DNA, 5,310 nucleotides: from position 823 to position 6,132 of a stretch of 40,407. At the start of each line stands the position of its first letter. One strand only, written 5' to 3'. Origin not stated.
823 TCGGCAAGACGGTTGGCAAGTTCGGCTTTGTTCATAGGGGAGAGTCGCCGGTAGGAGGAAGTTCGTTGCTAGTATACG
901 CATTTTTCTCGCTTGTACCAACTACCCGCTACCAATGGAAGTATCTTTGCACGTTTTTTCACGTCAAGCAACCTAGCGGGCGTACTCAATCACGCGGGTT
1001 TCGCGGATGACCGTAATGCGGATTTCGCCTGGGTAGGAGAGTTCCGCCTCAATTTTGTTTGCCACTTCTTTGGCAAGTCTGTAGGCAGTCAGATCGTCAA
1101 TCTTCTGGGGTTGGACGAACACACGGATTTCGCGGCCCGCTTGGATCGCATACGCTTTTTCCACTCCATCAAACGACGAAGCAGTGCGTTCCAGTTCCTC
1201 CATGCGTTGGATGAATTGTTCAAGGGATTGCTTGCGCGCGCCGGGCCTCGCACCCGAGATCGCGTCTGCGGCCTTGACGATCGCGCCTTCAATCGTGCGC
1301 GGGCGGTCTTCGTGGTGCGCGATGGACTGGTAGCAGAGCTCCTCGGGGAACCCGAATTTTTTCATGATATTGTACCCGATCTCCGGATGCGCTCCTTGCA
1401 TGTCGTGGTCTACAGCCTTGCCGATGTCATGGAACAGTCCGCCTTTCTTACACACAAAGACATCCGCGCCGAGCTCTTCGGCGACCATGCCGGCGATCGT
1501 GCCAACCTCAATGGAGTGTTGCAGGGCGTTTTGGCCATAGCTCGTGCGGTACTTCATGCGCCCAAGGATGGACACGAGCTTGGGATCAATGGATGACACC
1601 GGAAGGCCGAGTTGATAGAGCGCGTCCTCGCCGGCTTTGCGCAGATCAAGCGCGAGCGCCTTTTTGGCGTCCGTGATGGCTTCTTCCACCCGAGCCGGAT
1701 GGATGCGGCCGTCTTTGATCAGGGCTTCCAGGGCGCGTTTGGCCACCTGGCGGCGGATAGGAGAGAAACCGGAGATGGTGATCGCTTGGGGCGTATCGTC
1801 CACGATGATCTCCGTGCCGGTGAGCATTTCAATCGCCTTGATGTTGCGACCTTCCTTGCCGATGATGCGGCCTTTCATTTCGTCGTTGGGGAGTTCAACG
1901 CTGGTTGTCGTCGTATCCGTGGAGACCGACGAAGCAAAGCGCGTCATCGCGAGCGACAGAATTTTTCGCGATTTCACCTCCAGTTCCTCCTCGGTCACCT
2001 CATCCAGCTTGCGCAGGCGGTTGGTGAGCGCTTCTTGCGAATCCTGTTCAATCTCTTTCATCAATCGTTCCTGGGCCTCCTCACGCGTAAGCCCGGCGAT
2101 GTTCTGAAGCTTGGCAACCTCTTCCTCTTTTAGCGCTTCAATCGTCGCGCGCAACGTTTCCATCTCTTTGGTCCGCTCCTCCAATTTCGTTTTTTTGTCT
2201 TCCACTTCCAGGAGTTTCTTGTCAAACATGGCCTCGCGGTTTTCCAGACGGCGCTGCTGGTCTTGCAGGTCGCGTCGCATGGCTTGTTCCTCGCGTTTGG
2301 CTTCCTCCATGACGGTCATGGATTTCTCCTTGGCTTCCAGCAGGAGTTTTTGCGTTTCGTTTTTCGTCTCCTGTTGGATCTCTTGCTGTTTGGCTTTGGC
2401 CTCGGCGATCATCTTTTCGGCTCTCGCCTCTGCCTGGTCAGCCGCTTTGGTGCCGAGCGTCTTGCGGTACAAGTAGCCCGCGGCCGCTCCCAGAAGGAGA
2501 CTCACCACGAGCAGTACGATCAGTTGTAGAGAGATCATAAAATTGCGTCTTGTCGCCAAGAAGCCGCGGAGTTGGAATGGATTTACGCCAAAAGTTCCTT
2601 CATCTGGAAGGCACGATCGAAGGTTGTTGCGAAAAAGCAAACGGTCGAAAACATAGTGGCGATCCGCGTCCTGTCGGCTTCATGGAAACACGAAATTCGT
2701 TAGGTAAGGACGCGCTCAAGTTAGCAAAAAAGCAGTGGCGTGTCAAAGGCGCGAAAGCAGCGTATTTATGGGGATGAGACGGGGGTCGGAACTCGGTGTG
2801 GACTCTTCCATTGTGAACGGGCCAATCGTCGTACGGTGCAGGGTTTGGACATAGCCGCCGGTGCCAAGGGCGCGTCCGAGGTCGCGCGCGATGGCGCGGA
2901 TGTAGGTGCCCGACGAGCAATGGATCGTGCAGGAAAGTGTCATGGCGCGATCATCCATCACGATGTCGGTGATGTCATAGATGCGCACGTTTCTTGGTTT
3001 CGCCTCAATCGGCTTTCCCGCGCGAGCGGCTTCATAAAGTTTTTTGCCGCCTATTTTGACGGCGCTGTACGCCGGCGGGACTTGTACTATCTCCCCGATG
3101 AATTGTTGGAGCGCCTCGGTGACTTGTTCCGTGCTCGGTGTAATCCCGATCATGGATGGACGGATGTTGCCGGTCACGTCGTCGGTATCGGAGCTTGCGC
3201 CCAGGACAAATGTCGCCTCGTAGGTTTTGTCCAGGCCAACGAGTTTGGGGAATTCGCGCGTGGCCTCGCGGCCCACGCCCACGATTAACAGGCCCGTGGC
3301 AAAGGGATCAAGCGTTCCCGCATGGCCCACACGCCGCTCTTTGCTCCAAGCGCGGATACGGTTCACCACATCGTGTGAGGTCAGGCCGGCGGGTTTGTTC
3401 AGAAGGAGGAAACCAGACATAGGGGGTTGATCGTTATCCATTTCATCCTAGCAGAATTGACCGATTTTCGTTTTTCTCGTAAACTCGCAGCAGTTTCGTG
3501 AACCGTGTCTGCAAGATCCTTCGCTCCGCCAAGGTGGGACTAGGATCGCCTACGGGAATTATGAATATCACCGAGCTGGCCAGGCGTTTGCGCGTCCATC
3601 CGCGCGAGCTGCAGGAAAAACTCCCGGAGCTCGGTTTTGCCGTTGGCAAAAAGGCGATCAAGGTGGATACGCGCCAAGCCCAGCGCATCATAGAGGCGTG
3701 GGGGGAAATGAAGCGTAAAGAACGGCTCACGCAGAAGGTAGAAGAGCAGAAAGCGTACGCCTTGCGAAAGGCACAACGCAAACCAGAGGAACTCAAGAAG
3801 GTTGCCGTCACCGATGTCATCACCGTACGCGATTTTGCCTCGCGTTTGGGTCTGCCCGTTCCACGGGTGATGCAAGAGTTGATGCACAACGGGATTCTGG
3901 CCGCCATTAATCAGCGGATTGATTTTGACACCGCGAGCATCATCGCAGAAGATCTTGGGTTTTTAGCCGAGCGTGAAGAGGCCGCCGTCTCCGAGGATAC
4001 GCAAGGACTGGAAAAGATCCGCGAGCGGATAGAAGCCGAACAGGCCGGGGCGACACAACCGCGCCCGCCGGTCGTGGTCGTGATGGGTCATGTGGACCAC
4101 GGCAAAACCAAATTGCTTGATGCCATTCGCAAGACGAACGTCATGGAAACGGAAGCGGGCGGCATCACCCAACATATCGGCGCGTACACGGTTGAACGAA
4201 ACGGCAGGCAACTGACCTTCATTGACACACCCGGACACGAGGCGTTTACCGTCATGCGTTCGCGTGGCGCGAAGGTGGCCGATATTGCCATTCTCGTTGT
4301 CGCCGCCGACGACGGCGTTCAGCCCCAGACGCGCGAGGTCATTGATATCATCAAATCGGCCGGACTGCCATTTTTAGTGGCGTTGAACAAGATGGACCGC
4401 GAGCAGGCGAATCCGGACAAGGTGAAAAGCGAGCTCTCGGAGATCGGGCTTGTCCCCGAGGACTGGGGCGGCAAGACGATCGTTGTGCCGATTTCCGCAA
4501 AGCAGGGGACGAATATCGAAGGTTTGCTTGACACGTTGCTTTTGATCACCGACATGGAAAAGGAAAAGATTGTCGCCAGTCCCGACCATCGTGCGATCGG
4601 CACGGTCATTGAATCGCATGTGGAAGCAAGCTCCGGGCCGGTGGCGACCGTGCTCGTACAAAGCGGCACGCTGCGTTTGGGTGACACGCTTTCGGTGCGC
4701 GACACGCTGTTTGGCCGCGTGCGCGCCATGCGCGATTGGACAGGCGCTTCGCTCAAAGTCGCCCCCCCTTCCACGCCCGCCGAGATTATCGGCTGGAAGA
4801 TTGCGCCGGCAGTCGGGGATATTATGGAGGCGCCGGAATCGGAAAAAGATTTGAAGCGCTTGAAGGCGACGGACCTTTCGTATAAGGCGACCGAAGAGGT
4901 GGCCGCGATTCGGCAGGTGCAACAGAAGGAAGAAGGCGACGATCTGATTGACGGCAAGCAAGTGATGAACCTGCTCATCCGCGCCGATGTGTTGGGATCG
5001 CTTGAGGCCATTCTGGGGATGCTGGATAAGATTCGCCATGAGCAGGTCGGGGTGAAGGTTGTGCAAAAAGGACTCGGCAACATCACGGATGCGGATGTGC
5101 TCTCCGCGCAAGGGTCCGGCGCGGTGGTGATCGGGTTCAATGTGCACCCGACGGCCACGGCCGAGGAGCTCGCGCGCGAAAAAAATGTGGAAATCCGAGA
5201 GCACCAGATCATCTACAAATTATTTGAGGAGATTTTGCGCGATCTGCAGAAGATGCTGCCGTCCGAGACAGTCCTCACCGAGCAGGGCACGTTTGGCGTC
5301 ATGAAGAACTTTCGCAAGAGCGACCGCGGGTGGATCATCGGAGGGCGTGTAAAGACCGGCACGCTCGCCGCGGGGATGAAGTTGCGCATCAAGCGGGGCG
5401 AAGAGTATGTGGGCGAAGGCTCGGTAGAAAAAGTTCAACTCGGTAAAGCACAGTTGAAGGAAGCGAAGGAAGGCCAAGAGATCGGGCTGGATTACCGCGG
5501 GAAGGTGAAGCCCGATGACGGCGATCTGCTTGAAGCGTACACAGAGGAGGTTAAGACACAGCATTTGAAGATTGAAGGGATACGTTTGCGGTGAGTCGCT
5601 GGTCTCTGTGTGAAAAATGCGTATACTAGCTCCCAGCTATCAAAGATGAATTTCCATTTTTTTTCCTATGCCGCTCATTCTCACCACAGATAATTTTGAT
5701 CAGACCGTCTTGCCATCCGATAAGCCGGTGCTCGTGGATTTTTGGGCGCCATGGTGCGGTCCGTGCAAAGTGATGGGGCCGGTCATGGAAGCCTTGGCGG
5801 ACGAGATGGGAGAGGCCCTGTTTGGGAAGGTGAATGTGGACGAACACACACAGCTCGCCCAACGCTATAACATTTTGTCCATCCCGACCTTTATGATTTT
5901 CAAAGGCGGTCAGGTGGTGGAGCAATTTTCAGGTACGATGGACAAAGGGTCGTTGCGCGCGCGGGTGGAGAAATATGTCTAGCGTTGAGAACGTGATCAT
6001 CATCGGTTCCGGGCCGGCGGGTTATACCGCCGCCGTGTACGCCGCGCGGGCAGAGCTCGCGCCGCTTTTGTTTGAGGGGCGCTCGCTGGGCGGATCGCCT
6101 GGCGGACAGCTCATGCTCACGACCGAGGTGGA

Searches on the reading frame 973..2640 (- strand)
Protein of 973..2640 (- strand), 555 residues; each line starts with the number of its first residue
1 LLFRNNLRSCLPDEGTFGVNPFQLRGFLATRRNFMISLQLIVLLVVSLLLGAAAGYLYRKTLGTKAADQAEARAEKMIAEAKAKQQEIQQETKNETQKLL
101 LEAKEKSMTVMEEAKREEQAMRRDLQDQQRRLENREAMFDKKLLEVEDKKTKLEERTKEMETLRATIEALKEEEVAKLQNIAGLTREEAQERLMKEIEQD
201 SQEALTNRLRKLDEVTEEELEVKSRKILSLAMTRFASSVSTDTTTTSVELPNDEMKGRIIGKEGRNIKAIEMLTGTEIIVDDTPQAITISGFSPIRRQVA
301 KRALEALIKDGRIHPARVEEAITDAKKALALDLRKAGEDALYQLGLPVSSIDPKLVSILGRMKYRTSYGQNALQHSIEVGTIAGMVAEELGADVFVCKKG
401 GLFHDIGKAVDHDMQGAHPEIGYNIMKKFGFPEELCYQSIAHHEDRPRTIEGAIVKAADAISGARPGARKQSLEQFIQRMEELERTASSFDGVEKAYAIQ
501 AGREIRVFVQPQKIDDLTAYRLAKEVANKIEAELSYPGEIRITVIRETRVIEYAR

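Call 14: search_protein_families(library=pfam, proteins=[window:973-2640:-])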
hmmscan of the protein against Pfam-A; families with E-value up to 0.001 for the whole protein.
window:973-2640:- (555 aa): 5 families
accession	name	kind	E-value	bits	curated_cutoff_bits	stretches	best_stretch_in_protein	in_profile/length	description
PF12072.13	RNase_Y_N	-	7.9e-30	104.2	32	1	40-237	2-199/201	RNase Y N-terminal region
PF01966.28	HD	-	2.6e-17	63.6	22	1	373-462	2-114/116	HD domain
PF00013.35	KH_1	-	2.9e-11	43.4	21.5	1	245-305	1-65/66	KH domain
PF08668.18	HDOD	-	9.9e-06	25.6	22.9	0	371-410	94-134/196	HDOD domain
PF13083.13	KH_KhpA-B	-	0.0002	21.6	32.1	1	241-274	26-58/73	KhpA/KhpB, KH domain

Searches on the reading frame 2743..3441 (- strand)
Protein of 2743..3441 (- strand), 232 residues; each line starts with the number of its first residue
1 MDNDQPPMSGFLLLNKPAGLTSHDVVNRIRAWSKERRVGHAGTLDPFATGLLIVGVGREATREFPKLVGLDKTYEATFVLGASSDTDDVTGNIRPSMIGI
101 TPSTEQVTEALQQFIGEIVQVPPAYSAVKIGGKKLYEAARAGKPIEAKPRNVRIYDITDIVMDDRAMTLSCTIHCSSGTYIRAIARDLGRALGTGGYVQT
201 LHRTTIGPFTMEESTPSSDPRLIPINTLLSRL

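Call 14: search_protein_families(library=pfam, proteins=[window:2743-3441:-])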
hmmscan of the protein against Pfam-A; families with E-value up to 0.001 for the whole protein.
window:2743-3441:- (232 aa): 2 families
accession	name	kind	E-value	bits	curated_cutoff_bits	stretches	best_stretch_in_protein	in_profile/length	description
PF01509.24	TruB_N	-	3.5e-46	157.7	27.3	1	33-181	4-149/149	TruB family pseudouridylate synthase (N terminal domain)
PF16198.10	TruB_C_2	-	4.3e-08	33.6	29.3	1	182-213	1-32/66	tRNA pseudouridylate synthase B C-terminal domain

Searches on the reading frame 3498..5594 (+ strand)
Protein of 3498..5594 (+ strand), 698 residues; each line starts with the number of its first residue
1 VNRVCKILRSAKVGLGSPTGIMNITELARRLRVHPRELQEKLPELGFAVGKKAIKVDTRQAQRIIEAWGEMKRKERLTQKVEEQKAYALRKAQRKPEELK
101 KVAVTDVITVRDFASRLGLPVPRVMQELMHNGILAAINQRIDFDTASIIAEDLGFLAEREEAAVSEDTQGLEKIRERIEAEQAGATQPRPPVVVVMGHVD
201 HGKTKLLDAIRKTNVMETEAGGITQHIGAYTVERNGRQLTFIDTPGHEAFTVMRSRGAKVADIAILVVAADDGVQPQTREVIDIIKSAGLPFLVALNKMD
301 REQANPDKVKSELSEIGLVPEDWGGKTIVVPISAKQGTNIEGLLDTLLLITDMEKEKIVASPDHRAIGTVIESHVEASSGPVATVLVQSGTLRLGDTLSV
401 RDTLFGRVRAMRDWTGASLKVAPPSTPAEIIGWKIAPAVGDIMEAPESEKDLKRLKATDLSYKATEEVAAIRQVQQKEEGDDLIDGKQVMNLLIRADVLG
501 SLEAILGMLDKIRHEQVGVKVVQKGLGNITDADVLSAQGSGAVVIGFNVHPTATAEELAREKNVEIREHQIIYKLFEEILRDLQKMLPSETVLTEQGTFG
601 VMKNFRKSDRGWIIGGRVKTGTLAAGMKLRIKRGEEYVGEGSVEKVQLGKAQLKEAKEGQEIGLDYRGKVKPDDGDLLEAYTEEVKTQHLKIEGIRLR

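Call 14: search_protein_families(library=pfam, proteins=[window:3498-5594:+])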
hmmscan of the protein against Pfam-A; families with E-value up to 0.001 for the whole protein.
window:3498-5594:+ (698 aa): 10 families
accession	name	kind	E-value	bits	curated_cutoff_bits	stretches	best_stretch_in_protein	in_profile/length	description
PF00009.33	GTP_EFTU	-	5.5e-40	137.4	26.5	1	193-348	6-183/188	Elongation factor Tu GTP binding domain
PF11987.13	IF-2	-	8.8e-31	106.7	27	1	476-579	12-116/117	Translation-initiation factor 2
PF22042.2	EF-G_D2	-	1.5e-20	73.5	27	1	366-443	2-81/84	Elongation factor G domain 2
PF04760.21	IF2_N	-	8.4e-15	54.7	25.3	1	106-155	2-52/53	Translation initiation factor IF-2, N-terminal region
PF01926.29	MMR_HSR1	-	4.6e-13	49.7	21.9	1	193-298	2-113/113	50S ribosome-binding GTPase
PF03144.31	GTP_EFTU_D2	-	3.3e-08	34.3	30.3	1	613-668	3-60/73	Elongation factor Tu domain 2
PF14578.12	GTP_EFTU_D4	-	2.4e-05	24.6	23.8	1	605-678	13-85/86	Elongation factor Tu domain 4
PF09439.16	SRPRB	-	0.00011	22.1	25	1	191-308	4-128/178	Signal recognition particle receptor beta subunit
PF00071.28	Ras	-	0.00012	22.2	21.6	1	193-347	2-156/162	Ras family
PF02421.24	FeoB_N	-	0.0005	20.1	27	0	193-345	3-154/156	Ferrous iron transport protein B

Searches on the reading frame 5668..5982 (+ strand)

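Call 14: search_protein_families(library=pfam, proteins=[window:5668-5982:+])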
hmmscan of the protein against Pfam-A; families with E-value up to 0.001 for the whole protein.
window:5668-5982:+ (104 aa): 7 families
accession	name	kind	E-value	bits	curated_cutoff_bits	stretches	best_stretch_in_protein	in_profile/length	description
PF00085.26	Thioredoxin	-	2.4e-31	108.2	23.5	1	4-101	4-102/103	Thioredoxin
PF13098.12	Thioredoxin_2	-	2.7e-09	37.7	27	1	17-98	4-102/104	Thioredoxin-like domain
PF13905.12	Thioredoxin_8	-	2.5e-06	28.2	27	0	19-48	2-31/94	Thioredoxin-like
PF14595.12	Thioredoxin_9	-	2.4e-05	24.7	25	1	25-80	48-106/129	Thioredoxin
PF08534.16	Redoxin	-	0.00013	22.2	26.6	0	18-54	28-65/148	Redoxin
PF13899.12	Thioredoxin_7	-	0.00021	21.8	27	1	17-39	16-38/83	Thioredoxin-like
PF00578.27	AhpC-TSA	-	0.00051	20.4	26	0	17-78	24-88/124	AhpC/TSA family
